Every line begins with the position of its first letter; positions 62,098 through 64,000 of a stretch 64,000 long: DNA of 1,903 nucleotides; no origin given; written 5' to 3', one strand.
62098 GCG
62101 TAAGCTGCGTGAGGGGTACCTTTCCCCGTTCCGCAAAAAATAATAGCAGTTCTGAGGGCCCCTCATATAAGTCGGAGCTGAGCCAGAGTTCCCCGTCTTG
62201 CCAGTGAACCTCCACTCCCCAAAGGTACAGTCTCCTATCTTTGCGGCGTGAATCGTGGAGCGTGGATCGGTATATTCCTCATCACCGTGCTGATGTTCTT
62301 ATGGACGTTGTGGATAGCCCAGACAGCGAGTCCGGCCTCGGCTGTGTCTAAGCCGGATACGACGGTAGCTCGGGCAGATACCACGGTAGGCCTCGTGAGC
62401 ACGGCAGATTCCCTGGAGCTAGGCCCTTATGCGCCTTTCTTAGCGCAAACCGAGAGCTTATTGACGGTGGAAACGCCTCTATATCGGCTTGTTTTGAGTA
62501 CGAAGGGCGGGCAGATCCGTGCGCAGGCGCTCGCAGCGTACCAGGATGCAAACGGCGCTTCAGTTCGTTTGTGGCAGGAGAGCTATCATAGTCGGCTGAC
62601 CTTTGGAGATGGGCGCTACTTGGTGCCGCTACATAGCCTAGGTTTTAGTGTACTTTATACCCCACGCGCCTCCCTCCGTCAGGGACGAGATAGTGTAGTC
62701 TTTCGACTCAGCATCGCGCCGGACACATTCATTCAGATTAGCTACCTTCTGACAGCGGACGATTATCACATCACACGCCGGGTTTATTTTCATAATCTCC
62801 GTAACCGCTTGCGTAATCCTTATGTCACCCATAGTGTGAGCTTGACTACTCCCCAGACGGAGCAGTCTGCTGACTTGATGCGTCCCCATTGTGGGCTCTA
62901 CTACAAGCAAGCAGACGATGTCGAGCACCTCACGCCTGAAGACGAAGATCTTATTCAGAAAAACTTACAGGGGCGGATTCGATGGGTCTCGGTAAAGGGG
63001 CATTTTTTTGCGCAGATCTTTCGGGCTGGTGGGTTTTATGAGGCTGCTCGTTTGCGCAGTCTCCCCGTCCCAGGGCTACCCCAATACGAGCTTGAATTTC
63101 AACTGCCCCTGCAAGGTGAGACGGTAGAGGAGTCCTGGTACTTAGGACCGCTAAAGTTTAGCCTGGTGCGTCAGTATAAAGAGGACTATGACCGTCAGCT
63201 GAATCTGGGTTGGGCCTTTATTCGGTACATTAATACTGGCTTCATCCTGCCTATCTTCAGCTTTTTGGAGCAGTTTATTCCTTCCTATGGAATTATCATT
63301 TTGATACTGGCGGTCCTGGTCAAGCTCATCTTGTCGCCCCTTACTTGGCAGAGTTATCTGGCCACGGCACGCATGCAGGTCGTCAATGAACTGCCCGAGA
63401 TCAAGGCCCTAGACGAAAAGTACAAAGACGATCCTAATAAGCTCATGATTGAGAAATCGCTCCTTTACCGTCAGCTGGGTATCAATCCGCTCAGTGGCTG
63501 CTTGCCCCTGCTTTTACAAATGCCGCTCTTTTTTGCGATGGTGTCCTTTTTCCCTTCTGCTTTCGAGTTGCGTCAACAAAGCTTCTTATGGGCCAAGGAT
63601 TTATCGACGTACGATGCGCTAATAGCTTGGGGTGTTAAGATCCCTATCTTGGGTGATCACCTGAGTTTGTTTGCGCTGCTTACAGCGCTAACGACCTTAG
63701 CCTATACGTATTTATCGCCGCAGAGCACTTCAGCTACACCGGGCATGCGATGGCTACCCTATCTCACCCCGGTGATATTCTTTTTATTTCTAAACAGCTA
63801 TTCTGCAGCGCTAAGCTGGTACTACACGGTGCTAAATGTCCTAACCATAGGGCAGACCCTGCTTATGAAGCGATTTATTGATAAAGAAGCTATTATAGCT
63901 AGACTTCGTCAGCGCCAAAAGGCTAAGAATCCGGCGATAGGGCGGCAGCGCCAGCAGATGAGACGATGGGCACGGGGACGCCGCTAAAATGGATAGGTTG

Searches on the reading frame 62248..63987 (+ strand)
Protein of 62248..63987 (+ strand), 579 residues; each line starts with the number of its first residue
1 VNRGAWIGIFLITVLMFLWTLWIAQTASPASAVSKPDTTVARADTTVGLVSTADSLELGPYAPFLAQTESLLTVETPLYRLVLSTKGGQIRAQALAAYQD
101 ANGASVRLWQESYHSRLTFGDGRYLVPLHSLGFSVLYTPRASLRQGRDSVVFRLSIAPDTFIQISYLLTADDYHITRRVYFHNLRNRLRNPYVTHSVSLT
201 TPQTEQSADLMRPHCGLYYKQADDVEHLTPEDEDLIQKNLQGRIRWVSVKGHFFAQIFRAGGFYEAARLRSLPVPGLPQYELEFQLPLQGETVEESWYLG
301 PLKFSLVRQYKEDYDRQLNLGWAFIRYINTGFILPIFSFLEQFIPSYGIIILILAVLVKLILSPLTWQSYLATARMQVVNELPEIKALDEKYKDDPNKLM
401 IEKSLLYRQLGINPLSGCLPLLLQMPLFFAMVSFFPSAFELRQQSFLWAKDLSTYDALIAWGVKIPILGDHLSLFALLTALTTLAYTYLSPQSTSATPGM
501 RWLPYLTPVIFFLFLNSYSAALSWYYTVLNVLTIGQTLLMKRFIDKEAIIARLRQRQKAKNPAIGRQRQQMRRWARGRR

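Call 18: search_protein_families(library=pfam, proteins=[window:62248-63987:+], max_evalue=0.00001)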
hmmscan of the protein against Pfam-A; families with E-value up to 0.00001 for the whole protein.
window:62248-63987:+ (579 aa): 2 families
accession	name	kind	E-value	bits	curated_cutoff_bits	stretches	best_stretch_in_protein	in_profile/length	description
PF02096.25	60KD_IMP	-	2.6e-41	141.7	35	1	347-542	1-163/163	60Kd inner membrane protein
PF14849.12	YidC_periplas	-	1.1e-14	55.5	24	1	72-324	2-274/283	YidC periplasmic domain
